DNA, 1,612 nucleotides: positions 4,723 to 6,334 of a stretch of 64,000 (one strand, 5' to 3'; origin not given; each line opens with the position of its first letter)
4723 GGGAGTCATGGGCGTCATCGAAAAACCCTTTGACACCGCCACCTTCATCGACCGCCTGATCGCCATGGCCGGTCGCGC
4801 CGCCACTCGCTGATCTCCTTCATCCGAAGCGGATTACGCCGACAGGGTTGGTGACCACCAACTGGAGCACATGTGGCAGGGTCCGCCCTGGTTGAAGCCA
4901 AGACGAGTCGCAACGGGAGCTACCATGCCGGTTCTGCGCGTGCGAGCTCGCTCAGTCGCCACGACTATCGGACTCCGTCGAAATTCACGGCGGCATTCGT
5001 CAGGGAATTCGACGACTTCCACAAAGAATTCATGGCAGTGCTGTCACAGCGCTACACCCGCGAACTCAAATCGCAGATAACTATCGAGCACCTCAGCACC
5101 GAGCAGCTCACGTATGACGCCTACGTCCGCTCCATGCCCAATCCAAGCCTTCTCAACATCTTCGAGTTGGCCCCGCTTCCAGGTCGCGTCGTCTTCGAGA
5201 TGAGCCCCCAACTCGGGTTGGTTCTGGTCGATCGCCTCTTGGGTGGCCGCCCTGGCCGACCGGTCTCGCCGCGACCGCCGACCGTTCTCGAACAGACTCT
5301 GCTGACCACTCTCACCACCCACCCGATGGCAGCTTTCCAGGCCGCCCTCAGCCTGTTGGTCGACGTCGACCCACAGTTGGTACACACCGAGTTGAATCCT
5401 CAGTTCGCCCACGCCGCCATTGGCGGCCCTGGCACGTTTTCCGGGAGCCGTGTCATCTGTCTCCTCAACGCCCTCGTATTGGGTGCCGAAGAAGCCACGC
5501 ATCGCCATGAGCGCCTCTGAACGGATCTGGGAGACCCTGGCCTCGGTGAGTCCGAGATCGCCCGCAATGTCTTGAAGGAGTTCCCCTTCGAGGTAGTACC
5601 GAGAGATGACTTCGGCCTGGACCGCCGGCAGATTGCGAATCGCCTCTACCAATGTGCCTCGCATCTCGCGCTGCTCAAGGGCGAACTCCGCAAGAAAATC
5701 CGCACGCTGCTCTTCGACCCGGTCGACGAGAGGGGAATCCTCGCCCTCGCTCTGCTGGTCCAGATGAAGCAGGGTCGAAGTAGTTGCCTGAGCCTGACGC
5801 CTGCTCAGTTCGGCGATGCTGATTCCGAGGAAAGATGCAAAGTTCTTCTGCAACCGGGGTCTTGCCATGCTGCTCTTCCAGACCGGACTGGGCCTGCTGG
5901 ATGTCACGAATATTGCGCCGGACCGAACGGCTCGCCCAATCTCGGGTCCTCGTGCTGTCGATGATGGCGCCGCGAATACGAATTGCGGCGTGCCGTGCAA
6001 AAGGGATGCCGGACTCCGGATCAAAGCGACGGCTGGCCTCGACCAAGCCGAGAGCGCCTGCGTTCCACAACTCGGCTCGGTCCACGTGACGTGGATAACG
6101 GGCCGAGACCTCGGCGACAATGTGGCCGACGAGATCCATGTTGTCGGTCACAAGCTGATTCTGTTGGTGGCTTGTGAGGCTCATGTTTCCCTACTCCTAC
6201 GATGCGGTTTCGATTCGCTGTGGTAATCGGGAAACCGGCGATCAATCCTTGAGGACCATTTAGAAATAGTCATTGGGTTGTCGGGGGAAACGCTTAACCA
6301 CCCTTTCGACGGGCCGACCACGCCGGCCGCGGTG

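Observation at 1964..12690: Flagellar late-gene and signalling block replacing the lsr2 position between clpC and lysS, with decay confined to the flagellar genes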

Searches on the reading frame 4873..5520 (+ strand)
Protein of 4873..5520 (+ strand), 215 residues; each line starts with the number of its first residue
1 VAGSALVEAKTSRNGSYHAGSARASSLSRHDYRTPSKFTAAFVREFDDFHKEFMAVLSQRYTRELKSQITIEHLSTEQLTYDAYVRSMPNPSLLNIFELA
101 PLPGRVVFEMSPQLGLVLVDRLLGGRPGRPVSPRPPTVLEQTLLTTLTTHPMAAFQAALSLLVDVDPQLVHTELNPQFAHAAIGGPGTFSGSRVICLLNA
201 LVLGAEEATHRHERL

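Call 5: search_protein_families(library=pfam, proteins=[window:4873-5520:+], max_evalue=0.01)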
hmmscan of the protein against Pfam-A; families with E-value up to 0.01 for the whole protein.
window:4873-5520:+ (215 aa): 1 family
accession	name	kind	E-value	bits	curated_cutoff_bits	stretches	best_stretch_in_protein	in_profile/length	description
PF02154.20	FliM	-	8.9e-25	88.1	27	1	31-180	2-152/192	Flagellar motor switch protein FliM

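Call 16: find_homologous_proteins(query=window:4873-5520:+)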
Query window:4873-5520:+ (215 aa): 44 proteins with E <= 0.001 among 1084 candidates.
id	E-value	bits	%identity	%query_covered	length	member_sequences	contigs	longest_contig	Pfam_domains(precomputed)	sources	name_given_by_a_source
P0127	3.4e-136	469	100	100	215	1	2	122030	PF02154.22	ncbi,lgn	-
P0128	2.4e-89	316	81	85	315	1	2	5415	PF01052.26,PF02154.22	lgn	-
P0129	2.4e-58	215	58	87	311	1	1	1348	PF01052.26,PF02154.22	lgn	-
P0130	3.8e-58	215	58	87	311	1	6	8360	PF01052.26,PF02154.22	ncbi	-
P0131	8.8e-57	210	63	75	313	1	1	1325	PF01052.26,PF02154.22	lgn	-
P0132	4.1e-56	208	54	94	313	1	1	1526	PF01052.26,PF02154.22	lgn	-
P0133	1.5e-53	200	58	74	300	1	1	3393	PF01052.26,PF02154.22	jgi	jgi:flagellar motor switch protein FliM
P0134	2.0e-53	199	54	85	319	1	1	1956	PF01052.26,PF02154.22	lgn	-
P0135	3.0e-53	199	56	81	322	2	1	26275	PF01052.26,PF02154.22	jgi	jgi:flagellar motor switch protein FliM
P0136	4.2e-53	198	60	75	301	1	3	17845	PF01052.26,PF02154.22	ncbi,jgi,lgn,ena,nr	ncbi:MAG: FliM/FliN family flagellar motor switch protein [Acidimicrobiia bacterium]|nr:FliM/FliN fa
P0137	8.0e-52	194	59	71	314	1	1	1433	PF01052.26,PF02154.22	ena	-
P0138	9.4e-52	194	54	85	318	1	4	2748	PF01052.26,PF02154.22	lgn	-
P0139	1.4e-51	193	61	71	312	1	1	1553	PF01052.26,PF02154.22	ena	-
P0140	4.9e-51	191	61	71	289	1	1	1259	PF01052.26,PF02154.22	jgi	jgi:flagellar motor switch protein FliM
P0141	6.8e-51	191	52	86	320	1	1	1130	PF01052.26,PF02154.22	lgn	-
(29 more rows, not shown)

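Call 17: find_encoding_contigs(protein=P0127, flank=10000, max_places=6)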
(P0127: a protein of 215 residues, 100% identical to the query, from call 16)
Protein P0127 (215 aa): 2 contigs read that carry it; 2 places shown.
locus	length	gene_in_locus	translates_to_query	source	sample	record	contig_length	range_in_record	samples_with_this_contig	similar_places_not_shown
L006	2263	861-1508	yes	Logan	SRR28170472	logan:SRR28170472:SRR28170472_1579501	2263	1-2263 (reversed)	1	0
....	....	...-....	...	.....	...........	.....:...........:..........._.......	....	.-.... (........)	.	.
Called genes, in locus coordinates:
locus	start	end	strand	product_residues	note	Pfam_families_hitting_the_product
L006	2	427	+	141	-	?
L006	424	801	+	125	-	PF00072:Response_reg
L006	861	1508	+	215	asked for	PF02154:FliM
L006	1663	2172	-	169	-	PF04542:Sigma70_r2 (weak)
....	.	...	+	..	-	?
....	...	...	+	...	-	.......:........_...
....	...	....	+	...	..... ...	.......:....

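Call 18: find_encoding_contigs(protein=P0128, flank=10000, max_places=4)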
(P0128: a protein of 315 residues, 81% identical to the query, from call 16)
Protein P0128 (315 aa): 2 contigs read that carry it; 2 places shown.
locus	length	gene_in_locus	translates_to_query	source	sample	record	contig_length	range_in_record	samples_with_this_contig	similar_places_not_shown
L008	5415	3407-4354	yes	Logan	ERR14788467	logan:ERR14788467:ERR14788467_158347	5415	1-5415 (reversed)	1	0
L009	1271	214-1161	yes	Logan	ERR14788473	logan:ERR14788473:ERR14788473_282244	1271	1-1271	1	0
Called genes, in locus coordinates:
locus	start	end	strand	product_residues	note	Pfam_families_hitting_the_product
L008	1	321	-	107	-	?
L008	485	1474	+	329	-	PF00348:polyprenyl_synt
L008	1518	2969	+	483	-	PF01627:Hpt, PF00072:Response_reg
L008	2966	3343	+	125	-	PF00072:Response_reg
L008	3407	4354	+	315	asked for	PF02154:FliM, PF01052:FliMN_C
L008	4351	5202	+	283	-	PF01052:FliMN_C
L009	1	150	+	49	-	?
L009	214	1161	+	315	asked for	PF02154:FliM, PF01052:FliMN_C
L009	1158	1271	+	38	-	?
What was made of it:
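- The nearest relative, ERR14788467, has clpC'-polyprenyl synthase-HPt/REC-REC-fliM(315 aa)-fliN (call 18).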

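Call 26: find_related_loci(query=A1, collection=genome_contigs, flank=10000)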
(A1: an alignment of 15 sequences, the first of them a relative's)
Query A1 (315 aa) in genome_contigs; peptide patterns used: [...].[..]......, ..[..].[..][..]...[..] (x = any residue, [..] = any of these).
45 stretches matched a pattern; 16 encode a relative of the query (tblastn E <= 1e-3); 16 distinct loci.
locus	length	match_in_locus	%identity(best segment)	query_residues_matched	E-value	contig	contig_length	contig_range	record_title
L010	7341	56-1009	48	1-314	3e-100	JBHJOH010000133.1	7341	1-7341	MAG: Acidimicrobiia bacterium isolate al_S2C1326_1 S2Ck119_333734, whole genome shotgun sequence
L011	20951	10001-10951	47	1-313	6e-99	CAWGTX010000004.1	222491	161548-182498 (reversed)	MAG: uncultured bacterium isolate MFD09779.bin.1.245 genome assembly, contig: contig_5290, whole genome shotgun sequence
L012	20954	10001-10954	51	1-314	1e-98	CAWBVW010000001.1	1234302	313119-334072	MAG: uncultured bacterium isolate MFD09779.bin.1.214 genome assembly, contig: contig_17678, whole genome shotgun sequenc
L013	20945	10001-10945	51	1-311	5e-98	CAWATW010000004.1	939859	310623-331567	MAG: uncultured bacterium isolate MFD09779.bin.1.206 genome assembly, contig: contig_32140, whole genome shotgun sequenc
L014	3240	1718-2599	51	21-314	7e-98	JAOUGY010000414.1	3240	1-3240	MAG: Acidimicrobiia bacterium isolate 4_1_May_SF_Bin47 4_1_May_SF_Bin47_scaffold_22218_c1, whole genome shotgun sequence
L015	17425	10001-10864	47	27-314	4e-85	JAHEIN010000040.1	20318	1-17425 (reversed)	MAG: bacterium isolate Ww501 NODE_5916_length_20318_cov_10.976432, whole genome shotgun sequence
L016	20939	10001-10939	45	2-315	1e-84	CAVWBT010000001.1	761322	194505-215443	MAG: uncultured bacterium isolate MFD09779.bin.1.133 genome assembly, contig: contig_1456, whole genome shotgun sequence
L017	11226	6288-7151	46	27-314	3e-84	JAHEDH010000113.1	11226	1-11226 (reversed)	MAG: bacterium isolate Ww195 NODE_11624_length_11226_cov_4.708059, whole genome shotgun sequence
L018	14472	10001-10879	44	21-313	2e-82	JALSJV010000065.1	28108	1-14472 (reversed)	MAG: Acidimicrobiia bacterium isolate 354-166_metabat2_scaf2bin.111 354-166_scaffold_1535_c1, whole genome shotgun seque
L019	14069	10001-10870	43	24-313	1e-81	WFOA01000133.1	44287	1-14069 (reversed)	MAG: Acidimicrobiia bacterium isolate S012_128 k151_40845, whole genome shotgun sequence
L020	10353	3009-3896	35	20-313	5e-54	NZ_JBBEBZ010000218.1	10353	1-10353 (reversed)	MAG: Nitriliruptor sp. isolate LejiaF_72_70 Lejia_F_8901_length_10353_cov_45, whole genome shotgun sequence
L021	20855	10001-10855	37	30-313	9e-54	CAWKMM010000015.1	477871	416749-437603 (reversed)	MAG: uncultured Nitriliruptoraceae bacterium isolate MFD03066.bin.2.2 genome assembly, contig: contig_57959, whole genom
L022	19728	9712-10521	36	22-287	6e-48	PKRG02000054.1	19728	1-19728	MAG: Acidimicrobiia bacterium isolate ZC4RG17 NODE_2283_length_19728_cov_32.735424, whole genome shotgun sequence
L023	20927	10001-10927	35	6-313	1e-45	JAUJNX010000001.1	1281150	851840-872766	MAG: Egibacteraceae bacterium isolate YX2bin43 opera_contig_4, whole genome shotgun sequence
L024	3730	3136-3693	43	30-216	2e-44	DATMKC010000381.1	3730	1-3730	MAG TPA_asm: Egibacteraceae bacterium isolate SMAG_U13586 k141_203626, whole genome shotgun sequence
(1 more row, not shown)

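Call 29: find_encoding_contigs(protein=P0130, flank=10000, max_places=6)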
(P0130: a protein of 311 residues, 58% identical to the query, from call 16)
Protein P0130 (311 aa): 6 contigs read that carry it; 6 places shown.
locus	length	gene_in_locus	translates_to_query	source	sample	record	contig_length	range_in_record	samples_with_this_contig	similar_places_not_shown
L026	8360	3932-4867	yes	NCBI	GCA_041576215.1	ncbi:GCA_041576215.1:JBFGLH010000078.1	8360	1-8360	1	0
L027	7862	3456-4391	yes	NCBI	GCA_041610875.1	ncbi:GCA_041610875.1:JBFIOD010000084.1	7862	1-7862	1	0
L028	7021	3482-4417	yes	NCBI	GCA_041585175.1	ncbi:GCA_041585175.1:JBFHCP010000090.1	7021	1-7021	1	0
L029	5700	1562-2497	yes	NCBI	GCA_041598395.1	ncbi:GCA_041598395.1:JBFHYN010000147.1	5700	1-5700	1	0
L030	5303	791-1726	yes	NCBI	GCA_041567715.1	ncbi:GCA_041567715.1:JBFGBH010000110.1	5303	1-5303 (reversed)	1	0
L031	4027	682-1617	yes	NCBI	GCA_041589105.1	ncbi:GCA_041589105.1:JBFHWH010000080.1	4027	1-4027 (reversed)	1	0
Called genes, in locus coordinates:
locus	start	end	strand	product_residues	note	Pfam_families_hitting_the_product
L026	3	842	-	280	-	?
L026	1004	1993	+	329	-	PF00348:polyprenyl_synt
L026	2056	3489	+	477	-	PF01627:Hpt, PF00072:Response_reg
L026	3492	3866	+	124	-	PF00072:Response_reg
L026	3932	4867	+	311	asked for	PF02154:FliM, PF01052:FliMN_C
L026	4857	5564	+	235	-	PF01052:FliMN_C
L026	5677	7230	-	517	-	PF13487:HD_5, PF01966:HD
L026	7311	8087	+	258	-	-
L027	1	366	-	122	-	?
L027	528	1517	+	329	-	PF00348:polyprenyl_synt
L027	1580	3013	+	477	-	PF01627:Hpt, PF00072:Response_reg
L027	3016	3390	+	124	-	PF00072:Response_reg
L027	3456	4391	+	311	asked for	PF02154:FliM, PF01052:FliMN_C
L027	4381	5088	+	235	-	PF01052:FliMN_C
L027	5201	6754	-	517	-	PF13487:HD_5, PF01966:HD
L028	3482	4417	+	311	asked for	PF02154:FliM, PF01052:FliMN_C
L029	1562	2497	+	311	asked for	PF02154:FliM, PF01052:FliMN_C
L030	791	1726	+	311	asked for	PF02154:FliM, PF01052:FliMN_C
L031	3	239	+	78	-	?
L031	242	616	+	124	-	PF00072:Response_reg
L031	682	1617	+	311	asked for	PF02154:FliM, PF01052:FliMN_C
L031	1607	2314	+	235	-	PF01052:FliMN_C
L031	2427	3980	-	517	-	PF13487:HD_5, PF01966:HD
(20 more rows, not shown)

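Call 40: search_protein_families(library=pfam, proteins=[L012:10954-11811:+, L012:11808-12239:+, L012:12816-13697:+, L012:12687-14150:-, L012:14638-15399:+, L012:15421-16458:+, L012:16940-17794:+, L012:18038-19042:+, L012:19206-20522:+, L012:14485-16638:-], max_evalue=0.001)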
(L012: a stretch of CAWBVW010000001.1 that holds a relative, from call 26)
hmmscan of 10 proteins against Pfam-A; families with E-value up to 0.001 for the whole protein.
L012:10954-11811:+ (285 aa): 1 family
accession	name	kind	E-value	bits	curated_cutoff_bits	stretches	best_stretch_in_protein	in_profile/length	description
PF01052.25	FliMN_C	-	3e-22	78.8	23.8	1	215-284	3-72/73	Type III flagellar switch regulator (C-ring) FliN C-term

L012:11808-12239:+ (143 aa): 1 family
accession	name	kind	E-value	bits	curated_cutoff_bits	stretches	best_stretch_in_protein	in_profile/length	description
PF01584.24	CheW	-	1.1e-32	113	23.5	1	7-140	2-136/138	CheW-like domain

L012:12816-13697:+ (293 aa): 0 families

L012:12687-14150:- (487 aa): 2 families
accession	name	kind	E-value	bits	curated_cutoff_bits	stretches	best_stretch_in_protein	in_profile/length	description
PF13487.12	HD_5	-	5.5e-22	78.8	27.2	1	332-452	14-141/170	HD domain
PF01966.28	HD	-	1e-16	61.7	22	1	332-444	1-110/116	HD domain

L012:14638-15399:+ (253 aa): 0 families

L012:15421-16458:+ (345 aa): 2 families
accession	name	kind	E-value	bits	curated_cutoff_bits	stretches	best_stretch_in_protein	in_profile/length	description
PF00669.25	Flagellin_N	-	2.3e-36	125.3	26.6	1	74-208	1-137/139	Bacterial flagellin N-terminal helical region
PF00700.27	Flagellin_C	-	5.4e-31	107.2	23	1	259-343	2-86/86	Bacterial flagellin C-terminal helical region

L012:16940-17794:+ (284 aa): 2 families
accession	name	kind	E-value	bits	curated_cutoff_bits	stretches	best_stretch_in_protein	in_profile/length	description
PF00669.25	Flagellin_N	-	9.5e-36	123.3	26.6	1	5-139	1-137/139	Bacterial flagellin N-terminal helical region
PF00700.27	Flagellin_C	-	3.8e-30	104.5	23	1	199-283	2-86/86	Bacterial flagellin C-terminal helical region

L012:18038-19042:+ (334 aa): 2 families
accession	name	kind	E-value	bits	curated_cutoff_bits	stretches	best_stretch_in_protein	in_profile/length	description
PF09037.16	Sulphotransf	-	3.4e-31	109.1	22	1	83-312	1-241/244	Stf0 sulphotransferase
PF13469.12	Sulfotransfer_3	-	3.6e-10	40.9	27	1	86-285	4-212/216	Sulfotransferase family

L012:19206-20522:+ (438 aa): 0 families

L012:14485-16638:- (717 aa): 0 families
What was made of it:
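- (6) In L012, cheW, an HD protein and two flagellin genes follow fliN (call 40).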

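Call 41: find_encoding_contigs(protein=P0135, flank=10000, max_places=2)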
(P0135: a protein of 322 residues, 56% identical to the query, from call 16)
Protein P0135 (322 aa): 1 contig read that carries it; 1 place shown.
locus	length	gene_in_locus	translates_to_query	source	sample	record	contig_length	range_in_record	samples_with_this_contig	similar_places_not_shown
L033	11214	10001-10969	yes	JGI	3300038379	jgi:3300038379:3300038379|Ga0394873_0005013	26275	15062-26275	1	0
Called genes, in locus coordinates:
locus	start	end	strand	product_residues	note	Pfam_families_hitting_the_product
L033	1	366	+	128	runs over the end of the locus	PF03061:4HBT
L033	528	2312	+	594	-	PF00082:Peptidase_S8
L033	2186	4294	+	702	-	PF00512:HisKA, PF02518:HATPase_c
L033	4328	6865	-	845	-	PF02861:Clp_N, PF00004:AAA, PF17871:AAA_lid_9, PF02151:UVR, PF00004:AAA, PF07724:AAA_2, PF07728:AAA_5, PF10431:ClpB_D2-small, +8 more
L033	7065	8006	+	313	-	PF00348:polyprenyl_synt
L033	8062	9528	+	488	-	PF01627:Hpt (weak), PF00072:Response_reg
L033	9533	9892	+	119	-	PF00072:Response_reg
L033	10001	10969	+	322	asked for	PF02154:FliM, PF01052:FliMN_C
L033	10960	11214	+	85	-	?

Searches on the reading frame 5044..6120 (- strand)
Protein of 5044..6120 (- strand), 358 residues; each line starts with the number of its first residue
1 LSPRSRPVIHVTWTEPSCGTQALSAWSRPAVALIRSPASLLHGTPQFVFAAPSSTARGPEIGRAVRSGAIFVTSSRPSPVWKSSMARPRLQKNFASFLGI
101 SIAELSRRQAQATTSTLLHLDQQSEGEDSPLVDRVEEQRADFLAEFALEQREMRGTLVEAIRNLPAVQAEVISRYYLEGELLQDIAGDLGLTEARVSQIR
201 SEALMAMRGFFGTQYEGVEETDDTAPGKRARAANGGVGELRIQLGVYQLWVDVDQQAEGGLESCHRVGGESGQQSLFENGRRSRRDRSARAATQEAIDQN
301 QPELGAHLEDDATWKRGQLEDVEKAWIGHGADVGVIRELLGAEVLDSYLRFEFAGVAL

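Call 5: search_protein_families(library=pfam, proteins=[window:5044-6120:-], max_evalue=0.01)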
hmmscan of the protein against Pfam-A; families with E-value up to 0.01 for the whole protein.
window:5044-6120:- (358 aa): 3 families
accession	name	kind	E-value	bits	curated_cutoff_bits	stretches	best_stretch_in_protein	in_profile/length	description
PF04545.22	Sigma70_r4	-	3.6e-09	36.4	24.1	1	160-208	1-49/50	Sigma-70, region 4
PF08281.18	Sigma70_r4_2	-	3.4e-05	23.8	25.7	1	157-205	4-52/54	Sigma-70, region 4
PF05461.16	ApoL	-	0.0078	16.1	25.9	0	102-167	13-74/298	Apolipoprotein L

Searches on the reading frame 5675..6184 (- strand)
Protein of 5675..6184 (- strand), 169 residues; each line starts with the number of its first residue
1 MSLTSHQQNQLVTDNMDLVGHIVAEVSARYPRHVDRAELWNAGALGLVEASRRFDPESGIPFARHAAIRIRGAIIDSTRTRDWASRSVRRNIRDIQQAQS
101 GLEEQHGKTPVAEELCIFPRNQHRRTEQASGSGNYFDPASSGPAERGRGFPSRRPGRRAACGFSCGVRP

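Call 5: search_protein_families(library=pfam, proteins=[window:5675-6184:-], max_evalue=0.01)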
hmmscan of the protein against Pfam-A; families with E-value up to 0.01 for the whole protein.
window:5675-6184:- (169 aa): 1 family
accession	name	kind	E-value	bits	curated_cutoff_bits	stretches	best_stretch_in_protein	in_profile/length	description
PF04542.20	Sigma70_r2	-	3.4e-07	30.4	24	1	12-83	2-70/71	Sigma-70 region 2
